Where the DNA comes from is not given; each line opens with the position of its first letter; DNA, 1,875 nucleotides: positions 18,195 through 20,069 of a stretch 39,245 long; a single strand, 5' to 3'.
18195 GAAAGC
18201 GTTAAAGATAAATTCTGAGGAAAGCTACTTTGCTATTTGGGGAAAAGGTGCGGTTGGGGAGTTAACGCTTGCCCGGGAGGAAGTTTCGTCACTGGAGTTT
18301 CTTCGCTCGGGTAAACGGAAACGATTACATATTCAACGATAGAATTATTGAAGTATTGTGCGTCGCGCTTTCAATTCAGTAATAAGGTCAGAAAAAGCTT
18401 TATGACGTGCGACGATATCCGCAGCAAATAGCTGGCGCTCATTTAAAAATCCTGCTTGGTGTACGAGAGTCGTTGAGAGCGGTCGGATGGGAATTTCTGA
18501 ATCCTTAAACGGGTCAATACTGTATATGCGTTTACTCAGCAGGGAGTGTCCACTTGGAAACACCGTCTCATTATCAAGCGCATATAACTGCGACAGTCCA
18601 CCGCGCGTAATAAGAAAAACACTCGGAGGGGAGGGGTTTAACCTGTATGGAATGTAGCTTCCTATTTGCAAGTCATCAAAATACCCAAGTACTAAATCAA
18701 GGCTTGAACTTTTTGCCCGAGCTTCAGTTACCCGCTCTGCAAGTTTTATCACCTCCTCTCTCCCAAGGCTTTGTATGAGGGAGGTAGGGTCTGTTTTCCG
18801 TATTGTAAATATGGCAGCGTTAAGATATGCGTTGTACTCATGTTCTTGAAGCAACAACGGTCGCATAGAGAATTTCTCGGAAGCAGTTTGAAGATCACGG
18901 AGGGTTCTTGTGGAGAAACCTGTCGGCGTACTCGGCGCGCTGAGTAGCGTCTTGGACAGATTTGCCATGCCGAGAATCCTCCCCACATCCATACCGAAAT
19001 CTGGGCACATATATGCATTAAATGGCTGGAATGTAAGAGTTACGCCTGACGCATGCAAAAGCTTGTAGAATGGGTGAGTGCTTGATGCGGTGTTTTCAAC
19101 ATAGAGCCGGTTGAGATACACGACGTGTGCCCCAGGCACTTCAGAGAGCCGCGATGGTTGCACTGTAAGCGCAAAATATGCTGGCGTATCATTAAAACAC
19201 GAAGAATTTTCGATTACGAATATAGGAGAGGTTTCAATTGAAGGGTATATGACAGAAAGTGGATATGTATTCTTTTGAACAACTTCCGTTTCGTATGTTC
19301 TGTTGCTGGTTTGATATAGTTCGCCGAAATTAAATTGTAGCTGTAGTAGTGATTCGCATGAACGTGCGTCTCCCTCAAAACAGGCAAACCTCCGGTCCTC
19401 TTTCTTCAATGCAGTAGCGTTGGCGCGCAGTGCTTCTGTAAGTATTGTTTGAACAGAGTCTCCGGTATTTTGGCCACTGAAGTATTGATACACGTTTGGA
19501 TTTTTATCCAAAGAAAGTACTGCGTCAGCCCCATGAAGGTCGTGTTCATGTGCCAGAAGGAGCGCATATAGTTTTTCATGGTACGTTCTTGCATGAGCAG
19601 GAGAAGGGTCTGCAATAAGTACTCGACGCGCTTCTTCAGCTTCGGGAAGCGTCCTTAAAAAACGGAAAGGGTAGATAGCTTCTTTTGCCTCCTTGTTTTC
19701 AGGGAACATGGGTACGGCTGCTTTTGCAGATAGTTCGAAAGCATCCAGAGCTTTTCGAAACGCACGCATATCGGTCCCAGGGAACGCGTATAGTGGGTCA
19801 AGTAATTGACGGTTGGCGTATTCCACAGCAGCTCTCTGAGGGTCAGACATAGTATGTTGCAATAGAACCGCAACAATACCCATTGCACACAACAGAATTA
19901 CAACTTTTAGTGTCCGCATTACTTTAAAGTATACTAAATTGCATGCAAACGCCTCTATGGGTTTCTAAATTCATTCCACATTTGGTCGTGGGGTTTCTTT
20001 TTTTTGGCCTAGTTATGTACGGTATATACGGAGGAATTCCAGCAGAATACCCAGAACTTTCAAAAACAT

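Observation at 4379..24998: A ~20-kb accessory envelope island made almost entirely of exported or anchored proteins arranged as paralog sets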

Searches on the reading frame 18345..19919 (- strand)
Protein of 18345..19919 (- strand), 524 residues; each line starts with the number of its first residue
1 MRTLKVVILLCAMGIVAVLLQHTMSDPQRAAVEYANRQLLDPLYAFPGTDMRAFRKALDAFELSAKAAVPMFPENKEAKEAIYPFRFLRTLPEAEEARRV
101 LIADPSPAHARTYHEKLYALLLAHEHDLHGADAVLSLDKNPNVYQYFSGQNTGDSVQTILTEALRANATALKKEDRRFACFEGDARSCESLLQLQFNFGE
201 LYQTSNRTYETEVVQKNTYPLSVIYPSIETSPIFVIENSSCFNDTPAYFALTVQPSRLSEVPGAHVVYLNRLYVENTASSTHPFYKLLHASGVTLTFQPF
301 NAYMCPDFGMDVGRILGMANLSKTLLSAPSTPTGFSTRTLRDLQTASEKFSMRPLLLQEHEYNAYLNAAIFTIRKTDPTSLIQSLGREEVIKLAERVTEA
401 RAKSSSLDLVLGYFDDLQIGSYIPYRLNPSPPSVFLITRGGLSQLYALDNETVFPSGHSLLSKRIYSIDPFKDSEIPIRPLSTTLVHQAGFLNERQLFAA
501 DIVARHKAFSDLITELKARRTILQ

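Call 7: search_protein_families(library=pfam, max_evalue=0.01, proteins=[window:18345-19919:-])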
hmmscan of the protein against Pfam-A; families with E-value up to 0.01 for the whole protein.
window:18345-19919:- (524 aa): 0 families

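Call 93: find_homologous_proteins(query=window:18345-19919:-)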
Query window:18345-19919:- (524 aa): 4 proteins with E <= 0.001 among 8000 candidates.
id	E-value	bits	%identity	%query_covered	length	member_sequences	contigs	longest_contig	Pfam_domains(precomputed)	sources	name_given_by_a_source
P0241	0.0e+0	1166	100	100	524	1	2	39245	-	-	-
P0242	1.8e-149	517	49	99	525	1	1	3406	-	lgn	-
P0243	4.1e-110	387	42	94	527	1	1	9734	-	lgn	-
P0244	2.7e-109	384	38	100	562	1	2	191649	-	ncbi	-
